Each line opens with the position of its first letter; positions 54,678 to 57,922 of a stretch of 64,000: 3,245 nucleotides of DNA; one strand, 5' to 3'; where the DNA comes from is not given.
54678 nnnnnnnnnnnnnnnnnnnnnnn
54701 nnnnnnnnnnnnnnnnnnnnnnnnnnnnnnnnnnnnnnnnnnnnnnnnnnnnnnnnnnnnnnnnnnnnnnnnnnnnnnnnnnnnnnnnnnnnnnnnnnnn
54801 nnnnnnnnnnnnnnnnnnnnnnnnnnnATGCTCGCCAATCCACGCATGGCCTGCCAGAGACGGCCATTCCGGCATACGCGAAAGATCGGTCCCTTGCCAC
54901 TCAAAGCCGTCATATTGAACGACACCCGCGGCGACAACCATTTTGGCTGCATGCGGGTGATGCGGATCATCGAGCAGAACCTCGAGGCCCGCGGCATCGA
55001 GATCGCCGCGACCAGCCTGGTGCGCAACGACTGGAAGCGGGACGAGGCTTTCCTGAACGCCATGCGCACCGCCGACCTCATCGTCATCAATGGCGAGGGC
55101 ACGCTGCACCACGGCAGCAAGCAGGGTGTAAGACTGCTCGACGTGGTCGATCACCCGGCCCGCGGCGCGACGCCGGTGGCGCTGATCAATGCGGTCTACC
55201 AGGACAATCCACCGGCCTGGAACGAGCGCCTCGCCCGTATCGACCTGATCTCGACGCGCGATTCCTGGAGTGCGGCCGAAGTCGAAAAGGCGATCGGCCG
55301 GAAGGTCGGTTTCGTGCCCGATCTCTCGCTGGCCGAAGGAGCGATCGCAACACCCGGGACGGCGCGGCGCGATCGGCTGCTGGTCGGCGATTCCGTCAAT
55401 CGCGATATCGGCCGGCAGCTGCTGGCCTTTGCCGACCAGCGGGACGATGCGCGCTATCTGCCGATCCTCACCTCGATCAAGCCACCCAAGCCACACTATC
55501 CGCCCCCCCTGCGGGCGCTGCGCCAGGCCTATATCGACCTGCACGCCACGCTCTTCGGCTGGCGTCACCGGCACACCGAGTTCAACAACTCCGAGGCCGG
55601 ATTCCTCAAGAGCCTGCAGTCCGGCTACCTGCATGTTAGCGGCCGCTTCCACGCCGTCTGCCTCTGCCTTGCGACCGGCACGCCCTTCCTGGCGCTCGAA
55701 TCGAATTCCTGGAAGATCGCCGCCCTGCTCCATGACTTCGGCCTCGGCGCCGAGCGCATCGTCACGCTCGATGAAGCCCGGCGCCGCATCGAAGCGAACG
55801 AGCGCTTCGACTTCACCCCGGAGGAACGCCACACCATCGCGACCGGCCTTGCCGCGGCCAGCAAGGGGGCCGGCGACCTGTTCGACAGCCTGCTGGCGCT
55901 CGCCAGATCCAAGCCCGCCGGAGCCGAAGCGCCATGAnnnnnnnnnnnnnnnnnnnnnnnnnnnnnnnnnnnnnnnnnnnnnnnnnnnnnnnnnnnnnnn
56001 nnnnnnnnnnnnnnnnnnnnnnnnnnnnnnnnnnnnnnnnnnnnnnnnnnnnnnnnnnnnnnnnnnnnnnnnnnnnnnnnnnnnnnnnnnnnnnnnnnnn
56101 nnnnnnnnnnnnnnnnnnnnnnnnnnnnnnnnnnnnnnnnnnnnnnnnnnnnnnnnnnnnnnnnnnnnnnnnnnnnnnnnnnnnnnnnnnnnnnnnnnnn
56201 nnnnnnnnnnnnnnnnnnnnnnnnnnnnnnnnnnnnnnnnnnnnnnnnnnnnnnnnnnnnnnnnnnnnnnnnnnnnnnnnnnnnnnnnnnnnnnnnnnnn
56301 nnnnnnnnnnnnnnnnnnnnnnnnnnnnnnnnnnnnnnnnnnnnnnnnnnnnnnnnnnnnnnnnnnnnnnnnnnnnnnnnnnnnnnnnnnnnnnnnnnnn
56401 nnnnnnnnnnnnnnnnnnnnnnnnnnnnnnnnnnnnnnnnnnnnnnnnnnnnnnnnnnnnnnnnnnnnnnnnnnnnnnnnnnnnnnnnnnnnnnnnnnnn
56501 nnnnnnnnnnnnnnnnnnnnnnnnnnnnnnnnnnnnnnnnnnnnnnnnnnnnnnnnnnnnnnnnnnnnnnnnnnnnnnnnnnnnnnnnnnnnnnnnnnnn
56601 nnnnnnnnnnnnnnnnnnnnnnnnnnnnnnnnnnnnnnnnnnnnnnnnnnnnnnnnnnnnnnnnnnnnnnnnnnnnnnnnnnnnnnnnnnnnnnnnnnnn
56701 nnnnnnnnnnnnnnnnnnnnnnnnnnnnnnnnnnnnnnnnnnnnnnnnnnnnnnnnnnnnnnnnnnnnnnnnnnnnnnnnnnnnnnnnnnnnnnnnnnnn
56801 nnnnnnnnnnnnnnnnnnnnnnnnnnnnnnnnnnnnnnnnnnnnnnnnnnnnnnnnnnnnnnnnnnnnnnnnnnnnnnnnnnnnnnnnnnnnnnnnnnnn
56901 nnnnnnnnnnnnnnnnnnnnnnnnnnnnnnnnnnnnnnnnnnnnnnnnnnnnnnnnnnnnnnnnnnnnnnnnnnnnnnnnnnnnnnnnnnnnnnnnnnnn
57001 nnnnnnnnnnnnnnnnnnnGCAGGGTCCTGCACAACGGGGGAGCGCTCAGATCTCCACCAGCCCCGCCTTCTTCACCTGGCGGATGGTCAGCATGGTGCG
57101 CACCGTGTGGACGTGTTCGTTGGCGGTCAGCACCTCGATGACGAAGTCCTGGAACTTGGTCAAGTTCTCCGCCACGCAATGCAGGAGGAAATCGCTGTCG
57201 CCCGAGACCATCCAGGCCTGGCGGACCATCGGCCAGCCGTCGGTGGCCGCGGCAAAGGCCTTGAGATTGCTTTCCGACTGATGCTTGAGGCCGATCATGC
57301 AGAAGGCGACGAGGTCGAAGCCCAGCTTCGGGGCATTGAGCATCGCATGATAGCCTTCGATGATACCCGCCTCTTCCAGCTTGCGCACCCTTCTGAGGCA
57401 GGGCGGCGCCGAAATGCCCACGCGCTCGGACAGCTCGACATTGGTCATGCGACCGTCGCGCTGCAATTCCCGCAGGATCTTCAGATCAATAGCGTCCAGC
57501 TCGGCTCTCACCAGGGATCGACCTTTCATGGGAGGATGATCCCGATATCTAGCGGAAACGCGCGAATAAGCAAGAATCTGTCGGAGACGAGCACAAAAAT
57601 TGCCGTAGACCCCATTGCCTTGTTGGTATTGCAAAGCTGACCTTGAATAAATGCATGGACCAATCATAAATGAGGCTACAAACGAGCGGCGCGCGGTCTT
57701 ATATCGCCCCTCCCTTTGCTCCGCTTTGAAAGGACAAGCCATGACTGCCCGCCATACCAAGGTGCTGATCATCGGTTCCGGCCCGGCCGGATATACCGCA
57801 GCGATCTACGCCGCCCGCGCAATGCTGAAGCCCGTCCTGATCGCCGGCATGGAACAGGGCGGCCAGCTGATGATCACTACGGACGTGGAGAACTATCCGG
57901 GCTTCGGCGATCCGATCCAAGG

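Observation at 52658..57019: Alternative surface-glycan cassette between lpsB and lrp with three candidate CMP-ulosonate transferase folds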

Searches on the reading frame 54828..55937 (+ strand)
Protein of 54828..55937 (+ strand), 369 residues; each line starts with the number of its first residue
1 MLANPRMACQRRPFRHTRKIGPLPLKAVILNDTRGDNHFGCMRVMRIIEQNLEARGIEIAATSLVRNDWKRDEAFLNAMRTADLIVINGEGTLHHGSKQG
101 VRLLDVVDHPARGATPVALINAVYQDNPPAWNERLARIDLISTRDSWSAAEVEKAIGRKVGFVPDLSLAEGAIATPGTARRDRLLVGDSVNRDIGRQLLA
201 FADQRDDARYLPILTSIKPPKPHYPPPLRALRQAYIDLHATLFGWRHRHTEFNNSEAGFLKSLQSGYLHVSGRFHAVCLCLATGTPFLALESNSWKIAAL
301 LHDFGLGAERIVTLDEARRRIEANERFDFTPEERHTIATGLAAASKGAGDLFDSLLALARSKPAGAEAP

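Call 4: search_protein_families(library=pfam, proteins=[window:54828-55937:+], max_evalue=0.1)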
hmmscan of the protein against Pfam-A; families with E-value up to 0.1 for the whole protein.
window:54828-55937:+ (369 aa): 1 family
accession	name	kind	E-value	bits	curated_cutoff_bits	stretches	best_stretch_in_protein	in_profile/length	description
PF04230.19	PS_pyruv_trans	-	1.5e-11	45.2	25.3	1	66-293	29-279/280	Polysaccharide pyruvyl transferase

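Call 5: search_protein_families(library=ncbifam, proteins=[window:54828-55937:+], max_evalue=0.1)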
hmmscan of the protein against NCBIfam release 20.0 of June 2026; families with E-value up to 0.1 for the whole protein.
window:54828-55937:+ (369 aa): 1 family
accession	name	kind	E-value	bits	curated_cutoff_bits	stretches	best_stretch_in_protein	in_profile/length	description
TIGR03609.1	S_layer_CsaB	equivalog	0.0043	16.4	213.1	0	259-305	245-290/301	polysaccharide pyruvyl transferase CsaB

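Call 8: search_solved_structures(query=window:54828-55937:+, max_evalue=1)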
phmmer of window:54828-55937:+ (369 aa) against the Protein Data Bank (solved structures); distinct sequences matched with E-value up to 1: 0.

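Call 60: find_homologous_proteins(query=window:54828-55937:+)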
Query window:54828-55937:+ (369 aa): 245 proteins with E <= 0.001 among 8000 candidates; the best 120 are listed.
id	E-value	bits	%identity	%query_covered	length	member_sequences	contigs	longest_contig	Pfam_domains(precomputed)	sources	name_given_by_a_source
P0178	5.8e-238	807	96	100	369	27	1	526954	PF04230.20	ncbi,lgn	-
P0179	1.5e-214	730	88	99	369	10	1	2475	PF04230.20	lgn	-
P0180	2.2e-197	673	84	98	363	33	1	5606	PF04230.20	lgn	-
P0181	1.3e-195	667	83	98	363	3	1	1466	PF04230.20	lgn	-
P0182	5.5e-170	583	80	89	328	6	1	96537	PF04230.20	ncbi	-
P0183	1.2e-165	569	78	89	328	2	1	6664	PF04230.20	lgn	-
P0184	5.3e-156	537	70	92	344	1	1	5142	PF04230.20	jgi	jgi:Polysaccharide pyruvyl transferase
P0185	5.5e-156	537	69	93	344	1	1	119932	-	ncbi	-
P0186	3.3e-148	512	66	93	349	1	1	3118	PF04230.20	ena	-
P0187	1.4e-131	457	61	92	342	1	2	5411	PF04230.20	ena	-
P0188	7.4e-131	454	62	93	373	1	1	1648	PF04230.20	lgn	-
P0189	1.3e-129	450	61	93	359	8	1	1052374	PF04230.20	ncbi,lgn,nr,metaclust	ncbi:hypothetical protein LCM4573_00980 [Rhizobium sp. LCM 4573]|nr:hypothetical protein LCM4573_009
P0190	2.0e-129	450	61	91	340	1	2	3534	PF04230.20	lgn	-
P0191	4.8e-129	448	60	93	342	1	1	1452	PF04230.20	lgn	-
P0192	6.7e-129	448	60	95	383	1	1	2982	PF04230.20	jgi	jgi:hypothetical protein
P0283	5.8e-68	247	44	91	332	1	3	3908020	PF04230.20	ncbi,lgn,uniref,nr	ncbi:polysaccharide pyruvyl transferase CsaB [Thalassovita gelatinovora]|uniref:Polysaccharide pyruv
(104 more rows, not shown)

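Call 62: find_encoding_contigs(protein=P0283, flank=8000, max_places=1)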
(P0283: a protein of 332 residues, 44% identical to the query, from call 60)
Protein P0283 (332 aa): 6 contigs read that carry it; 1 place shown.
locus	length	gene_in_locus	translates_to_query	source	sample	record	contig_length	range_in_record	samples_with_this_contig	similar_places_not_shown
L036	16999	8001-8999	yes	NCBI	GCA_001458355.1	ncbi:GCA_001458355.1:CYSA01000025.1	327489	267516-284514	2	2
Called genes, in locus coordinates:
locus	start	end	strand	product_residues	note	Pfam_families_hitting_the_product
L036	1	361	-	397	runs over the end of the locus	PF01041:DegT_DnrJ_EryC1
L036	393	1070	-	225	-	PF00702:Hydrolase, PF12710:HAD, PF13419:HAD_2, PF13242:Hydrolase_like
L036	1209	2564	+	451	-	PF00483:NTP_transferase, PF01128:IspD, PF12804:NTP_transf_3, PF00132:Hexapep (weak), PF25084:LbH_EIF2B (faint), PF25087:GMPPB_C (weak), PF00132:Hexapep (weak)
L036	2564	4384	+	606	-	PF13522:GATase_6, PF13537:GATase_7, PF01380:SIS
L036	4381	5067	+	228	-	PF08713:DNA_alkylation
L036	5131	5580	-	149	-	-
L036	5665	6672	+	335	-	PF04055:Radical_SAM, PF13353:Fer4_12 (weak), PF06463:Mob_synth_C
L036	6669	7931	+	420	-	PF04413:Glycos_transf_N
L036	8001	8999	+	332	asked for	PF04230:PS_pyruv_trans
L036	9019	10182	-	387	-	PF01546:Peptidase_M20, PF07687:M20_dimer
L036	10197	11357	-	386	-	PF01546:Peptidase_M20, PF07687:M20_dimer (weak)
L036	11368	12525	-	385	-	PF01546:Peptidase_M20, PF07687:M20_dimer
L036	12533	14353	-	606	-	PF00005:ABC_tran, PF02463:SMC_N (faint), PF13401:AAA_22 (faint), PF13304:AAA_21 (weak), PF08352:oligo_HPY (weak), PF00005:ABC_tran, PF08352:oligo_HPY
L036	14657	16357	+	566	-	PF00496:SBP_bac_5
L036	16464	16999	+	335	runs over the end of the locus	PF19300:BPD_transp_1_N, PF00528:BPD_transp_1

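Call 86: search_solved_structures(query=A4, max_evalue=10, show_alignments=2)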
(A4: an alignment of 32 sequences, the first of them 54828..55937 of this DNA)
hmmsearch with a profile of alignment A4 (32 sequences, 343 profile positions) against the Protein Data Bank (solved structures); distinct sequences matched with E-value up to 10: 2.
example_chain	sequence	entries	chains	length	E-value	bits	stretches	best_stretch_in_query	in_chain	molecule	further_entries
8avg_B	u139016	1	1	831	1.2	11.3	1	91-151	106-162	Elongator complex protein 2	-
4xxf_A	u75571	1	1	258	1.6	10.8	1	55-85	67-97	Fuculose-1-phosphate aldolase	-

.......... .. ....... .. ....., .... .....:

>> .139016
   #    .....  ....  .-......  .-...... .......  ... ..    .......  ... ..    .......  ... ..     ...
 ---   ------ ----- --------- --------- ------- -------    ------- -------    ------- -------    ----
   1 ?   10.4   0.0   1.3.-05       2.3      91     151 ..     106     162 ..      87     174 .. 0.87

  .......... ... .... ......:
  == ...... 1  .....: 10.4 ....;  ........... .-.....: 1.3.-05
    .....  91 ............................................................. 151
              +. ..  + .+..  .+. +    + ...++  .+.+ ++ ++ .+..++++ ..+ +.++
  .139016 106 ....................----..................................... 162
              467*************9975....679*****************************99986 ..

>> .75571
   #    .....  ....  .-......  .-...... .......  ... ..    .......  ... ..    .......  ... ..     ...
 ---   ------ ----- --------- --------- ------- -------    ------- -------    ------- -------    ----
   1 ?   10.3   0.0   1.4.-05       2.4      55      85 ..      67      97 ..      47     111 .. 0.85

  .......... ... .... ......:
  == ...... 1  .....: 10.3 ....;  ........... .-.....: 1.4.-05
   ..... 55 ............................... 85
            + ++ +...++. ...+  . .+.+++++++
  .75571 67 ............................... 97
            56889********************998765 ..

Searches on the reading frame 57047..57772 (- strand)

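Call 4: search_protein_families(library=pfam, proteins=[window:57047-57772:-], max_evalue=0.1)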
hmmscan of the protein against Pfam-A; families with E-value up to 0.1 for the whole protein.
window:57047-57772:- (241 aa): 16 families
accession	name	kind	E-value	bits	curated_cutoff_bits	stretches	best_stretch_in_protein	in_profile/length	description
PF13412.12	HTH_24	-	3.8e-22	78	21.9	1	92-139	1-48/48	Winged helix-turn-helix DNA-binding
PF13404.12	HTH_AsnC-type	-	5.3e-19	68.2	27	1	92-133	1-42/42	AsnC-type helix-turn-helix domain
PF01037.27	AsnC_trans_reg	-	1.9e-15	56.9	25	1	159-231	2-72/73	Lrp/AsnC ligand binding domain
PF12840.13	HTH_20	-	7.8e-07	29.4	27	1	97-139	7-49/51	Helix-turn-helix domain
PF01047.28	MarR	-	5.2e-05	23.5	24.6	1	97-139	6-48/59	MarR family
PF08222.17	HTH_CodY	-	0.00058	19.9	27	1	106-140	2-36/61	CodY helix-turn-helix domain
PF01022.26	HTH_5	-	0.00089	19.5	22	1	97-139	5-46/47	Bacterial regulatory protein, arsR family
PF24034.1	DUF7343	-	0.012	15.9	27.6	1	99-140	8-50/62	Domain of unknown function (DUF7343)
PF01978.25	TrmB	-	0.012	15.9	25.6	1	92-139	6-53/68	Sugar-specific transcriptional regulator TrmB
PF09339.16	HTH_IclR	-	0.013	15.7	22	1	97-139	6-49/52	IclR helix-turn-helix domain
PF12802.13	MarR_2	-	0.014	15.9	27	1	96-139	7-51/61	MarR family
PF13545.12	HTH_Crp_2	-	0.029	14.8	27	1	108-139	22-53/70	Crp-like helix-turn-helix domain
PF22451.2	NirdL-like_HTH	-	0.042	13.9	27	0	113-138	21-46/47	Siroheme decarboxylase NirDL-like HTH domain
PF25213.1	HVO_A0261_N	-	0.05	13.9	35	1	98-139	15-55/86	HVO_A0261 N-terminal domain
PF25212.1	HVO_A0114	-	0.068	13.4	27.6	0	90-139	18-67/84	HVO_A0114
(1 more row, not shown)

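Call 5: search_protein_families(library=ncbifam, proteins=[window:57047-57772:-], max_evalue=0.1)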
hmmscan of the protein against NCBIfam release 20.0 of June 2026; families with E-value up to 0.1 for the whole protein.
window:57047-57772:- (241 aa): 16 families
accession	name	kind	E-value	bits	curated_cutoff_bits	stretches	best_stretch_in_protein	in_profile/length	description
NF008370.0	PRK11169.1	equivalog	1.9e-34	118.7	233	1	89-240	9-160/164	leucine-responsive transcriptional regulator Lrp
NF008384.0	PRK11179.1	equivalog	3e-16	59.6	227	1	90-231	5-144/153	transcriptional regulator AsnC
NF053758.1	ChrTpTrnRegChrS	equivalog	1.6e-15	57.2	250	1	88-234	8-151/158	chromate efflux transcriptional regulator ChrS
NF040820.1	trans_reg_LrpA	equivalog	1.2e-12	47.9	250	1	92-217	2-124/141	HTH-type transcriptional regulator LrpA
NF041395.1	TranRegLrpA1_Halo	equivalog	3.7e-10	39.9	250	1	95-223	6-131/142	HTH-type transcriptional regulator LrpA1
NF040947.1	trans_reg_LysM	equivalog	5.1e-09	36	180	1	92-232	1-135/136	HTH-type transcriptional regulator LysM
NF041396.1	TranRegLrp_Halo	equivalog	2.3e-08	34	190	1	93-214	4-122/149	HTH-type transcriptional regulator Lrp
TIGR01884.1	cas_HTH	subfamily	0.00014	21.3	60.2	1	89-139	137-187/202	CRISPR-associated CARF protein Csa3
NF033788.1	HTH_metalloreg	subfamily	0.00027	20.7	55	1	97-139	14-56/77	metalloregulator ArsR/SmtB family transcription factor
TIGR02787.1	codY_Gpos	equivalog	0.00028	20.2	267.2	1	86-140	176-230/251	GTP-sensing pleiotropic transcriptional regulator CodY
NF003170.0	PRK04158.1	equivalog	0.00056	19.3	255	1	85-139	178-232/259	GTP-sensing pleiotropic transcriptional regulator CodY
NF040707.3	Siroheme_Dcarb_AhbB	equivalog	0.0032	17.2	125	1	113-237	18-143/146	siroheme decarboxylase subunit beta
TIGR02337.1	HpaR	equivalog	0.023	14.5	121.2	1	91-143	25-77/130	homoprotocatechuate degradation operon regulator HpaR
NF053606.1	Sta1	subfamily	0.036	14.2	80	1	92-139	18-65/100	Sta1 family transcriptional regulator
NF040708.3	Siroheme_Dcarb_AhbA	equivalog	0.038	13.7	140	1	99-183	4-87/144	siroheme decarboxylase subunit alpha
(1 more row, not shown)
